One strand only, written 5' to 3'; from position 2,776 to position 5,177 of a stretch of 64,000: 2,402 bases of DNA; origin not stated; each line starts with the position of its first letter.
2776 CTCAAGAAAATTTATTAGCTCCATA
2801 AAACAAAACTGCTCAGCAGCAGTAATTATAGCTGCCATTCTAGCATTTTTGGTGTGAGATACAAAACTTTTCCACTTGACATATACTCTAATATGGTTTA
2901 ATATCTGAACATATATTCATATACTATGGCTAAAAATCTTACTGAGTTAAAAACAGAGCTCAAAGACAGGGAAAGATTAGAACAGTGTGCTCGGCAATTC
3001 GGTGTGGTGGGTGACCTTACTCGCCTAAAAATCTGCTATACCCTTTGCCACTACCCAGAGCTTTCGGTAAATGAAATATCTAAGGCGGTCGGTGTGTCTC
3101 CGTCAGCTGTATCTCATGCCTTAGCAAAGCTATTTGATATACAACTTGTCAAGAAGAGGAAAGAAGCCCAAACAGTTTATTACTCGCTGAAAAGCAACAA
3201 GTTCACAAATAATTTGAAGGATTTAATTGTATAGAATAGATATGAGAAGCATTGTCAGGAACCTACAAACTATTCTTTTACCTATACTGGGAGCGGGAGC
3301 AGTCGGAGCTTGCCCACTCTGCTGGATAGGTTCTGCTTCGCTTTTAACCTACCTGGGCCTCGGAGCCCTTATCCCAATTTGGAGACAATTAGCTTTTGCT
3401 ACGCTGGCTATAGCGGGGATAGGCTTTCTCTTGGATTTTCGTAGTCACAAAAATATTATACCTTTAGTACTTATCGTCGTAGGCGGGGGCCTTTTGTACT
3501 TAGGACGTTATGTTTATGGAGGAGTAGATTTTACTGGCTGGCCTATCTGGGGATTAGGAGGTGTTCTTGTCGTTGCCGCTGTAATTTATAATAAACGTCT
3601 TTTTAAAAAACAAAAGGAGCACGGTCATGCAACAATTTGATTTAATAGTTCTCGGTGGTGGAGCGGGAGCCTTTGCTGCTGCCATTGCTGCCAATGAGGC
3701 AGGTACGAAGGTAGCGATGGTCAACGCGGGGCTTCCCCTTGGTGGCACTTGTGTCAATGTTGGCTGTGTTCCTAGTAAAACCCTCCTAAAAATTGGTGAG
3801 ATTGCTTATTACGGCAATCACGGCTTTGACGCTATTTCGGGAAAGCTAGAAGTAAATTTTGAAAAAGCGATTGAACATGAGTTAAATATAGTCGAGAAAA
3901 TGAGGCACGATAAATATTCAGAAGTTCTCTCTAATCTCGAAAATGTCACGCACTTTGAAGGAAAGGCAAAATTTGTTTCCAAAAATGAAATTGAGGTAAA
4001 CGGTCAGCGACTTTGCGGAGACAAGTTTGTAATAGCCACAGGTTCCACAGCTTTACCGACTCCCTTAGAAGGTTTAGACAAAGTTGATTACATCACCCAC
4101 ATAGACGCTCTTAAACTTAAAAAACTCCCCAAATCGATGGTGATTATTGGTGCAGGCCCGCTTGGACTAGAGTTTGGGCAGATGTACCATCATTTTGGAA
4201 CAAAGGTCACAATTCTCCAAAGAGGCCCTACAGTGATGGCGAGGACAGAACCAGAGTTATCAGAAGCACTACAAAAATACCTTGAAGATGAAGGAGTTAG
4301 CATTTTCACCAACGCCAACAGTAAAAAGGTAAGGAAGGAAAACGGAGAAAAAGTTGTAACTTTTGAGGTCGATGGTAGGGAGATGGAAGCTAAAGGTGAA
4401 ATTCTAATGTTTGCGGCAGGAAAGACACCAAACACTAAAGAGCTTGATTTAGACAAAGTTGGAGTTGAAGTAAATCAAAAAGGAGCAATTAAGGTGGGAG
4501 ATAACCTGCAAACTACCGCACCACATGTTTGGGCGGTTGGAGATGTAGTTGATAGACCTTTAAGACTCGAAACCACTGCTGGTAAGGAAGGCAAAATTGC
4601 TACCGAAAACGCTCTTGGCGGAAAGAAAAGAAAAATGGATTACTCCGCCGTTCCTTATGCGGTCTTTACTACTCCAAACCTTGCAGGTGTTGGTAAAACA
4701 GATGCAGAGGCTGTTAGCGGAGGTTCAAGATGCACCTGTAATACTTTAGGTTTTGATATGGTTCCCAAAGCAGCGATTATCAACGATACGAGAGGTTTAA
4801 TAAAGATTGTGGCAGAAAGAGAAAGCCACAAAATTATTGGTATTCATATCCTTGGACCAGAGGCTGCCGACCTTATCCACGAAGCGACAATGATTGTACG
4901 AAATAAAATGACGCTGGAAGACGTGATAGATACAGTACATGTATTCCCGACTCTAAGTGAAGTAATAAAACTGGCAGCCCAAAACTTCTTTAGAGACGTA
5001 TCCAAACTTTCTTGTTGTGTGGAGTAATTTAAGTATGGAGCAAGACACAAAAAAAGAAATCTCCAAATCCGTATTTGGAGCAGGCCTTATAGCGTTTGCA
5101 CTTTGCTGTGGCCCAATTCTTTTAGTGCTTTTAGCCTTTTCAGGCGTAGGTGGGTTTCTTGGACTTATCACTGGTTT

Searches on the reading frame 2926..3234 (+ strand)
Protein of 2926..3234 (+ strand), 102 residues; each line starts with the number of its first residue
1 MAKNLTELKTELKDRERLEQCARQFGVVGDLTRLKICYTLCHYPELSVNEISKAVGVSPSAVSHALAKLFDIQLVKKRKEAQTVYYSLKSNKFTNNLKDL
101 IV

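Call 35: search_protein_families(library=pfam, max_evalue=0.001, proteins=[window:2926-3234:+])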
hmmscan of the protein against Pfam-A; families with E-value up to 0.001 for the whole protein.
window:2926-3234:+ (102 aa): 5 families
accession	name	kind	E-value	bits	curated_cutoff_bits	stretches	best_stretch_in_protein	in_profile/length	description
PF01022.26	HTH_5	-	4.3e-09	36.6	22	1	32-77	3-47/47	Bacterial regulatory protein, arsR family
PF13412.12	HTH_24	-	9.7e-06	25.5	21.9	1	30-69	2-41/48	Winged helix-turn-helix DNA-binding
PF01978.25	TrmB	-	1.3e-05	25.4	25.6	1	39-86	16-63/68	Sugar-specific transcriptional regulator TrmB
PF01047.28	MarR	-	2e-05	24.9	24.6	1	32-79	4-51/59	MarR family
PF08221.17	HTH_9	-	0.00086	19.8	23.4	0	35-75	17-57/62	RNA polymerase III subunit RPC82 helix-turn-helix domain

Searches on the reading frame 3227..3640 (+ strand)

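Call 35: search_protein_families(library=pfam, max_evalue=0.001, proteins=[window:3227-3640:+])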
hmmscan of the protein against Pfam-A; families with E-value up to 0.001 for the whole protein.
window:3227-3640:+ (137 aa): 1 family
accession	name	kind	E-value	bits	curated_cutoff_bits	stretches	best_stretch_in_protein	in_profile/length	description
PF03203.19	MerC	-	0.0004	21.4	27.6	1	37-123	22-107/108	MerC mercury resistance protein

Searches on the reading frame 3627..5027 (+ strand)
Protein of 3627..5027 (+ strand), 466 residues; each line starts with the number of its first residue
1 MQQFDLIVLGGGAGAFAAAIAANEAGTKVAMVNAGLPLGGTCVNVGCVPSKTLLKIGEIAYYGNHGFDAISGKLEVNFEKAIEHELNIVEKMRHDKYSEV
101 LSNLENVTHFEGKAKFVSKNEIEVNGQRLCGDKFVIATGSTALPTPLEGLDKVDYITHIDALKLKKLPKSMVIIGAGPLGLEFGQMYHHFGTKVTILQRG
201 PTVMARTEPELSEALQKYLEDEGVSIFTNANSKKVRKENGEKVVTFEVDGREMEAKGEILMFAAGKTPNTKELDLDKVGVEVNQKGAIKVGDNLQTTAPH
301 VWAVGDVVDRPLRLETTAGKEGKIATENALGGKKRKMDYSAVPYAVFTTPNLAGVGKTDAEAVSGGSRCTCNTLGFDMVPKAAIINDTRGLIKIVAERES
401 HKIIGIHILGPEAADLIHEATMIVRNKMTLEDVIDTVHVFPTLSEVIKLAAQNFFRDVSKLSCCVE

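Call 35: search_protein_families(library=pfam, max_evalue=0.001, proteins=[window:3627-5027:+])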
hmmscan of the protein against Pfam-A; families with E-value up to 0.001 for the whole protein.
window:3627-5027:+ (466 aa): 9 families
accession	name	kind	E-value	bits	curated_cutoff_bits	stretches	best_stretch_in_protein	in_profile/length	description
PF07992.20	Pyr_redox_2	-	1.2e-62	212.5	26.1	1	4-322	1-291/291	Pyridine nucleotide-disulphide oxidoreductase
PF02852.28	Pyr_redox_dim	-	3.7e-29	101.6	25.3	1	342-450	1-109/110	Pyridine nucleotide-disulphide oxidoreductase, dimerisation domain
PF00070.33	Pyr_redox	-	1.2e-19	71.1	22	1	171-246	2-77/82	Pyridine nucleotide-disulphide oxidoreductase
PF12831.13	FAD_oxidored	-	1.9e-09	37.8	27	1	5-52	1-48/416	FAD dependent oxidoreductase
PF13738.12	Pyr_redox_3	-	1.1e-07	31.8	30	1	122-303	116-303/305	Pyridine nucleotide-disulphide oxidoreductase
PF03486.20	HI0933_like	-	1.3e-06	28.5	50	0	5-35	2-32/244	HI0933-like protein Rossmann domain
PF01134.28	GIDA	-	6.8e-06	25.8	22.1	1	5-233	1-206/391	Glucose inhibited division protein A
PF13450.12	NAD_binding_8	-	0.00011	22.8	21.9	0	173-235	1-61/68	NAD(P)-binding Rossmann-like domain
PF00890.30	FAD_binding_2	-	0.00011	22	20.4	1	5-42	1-38/414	FAD binding domain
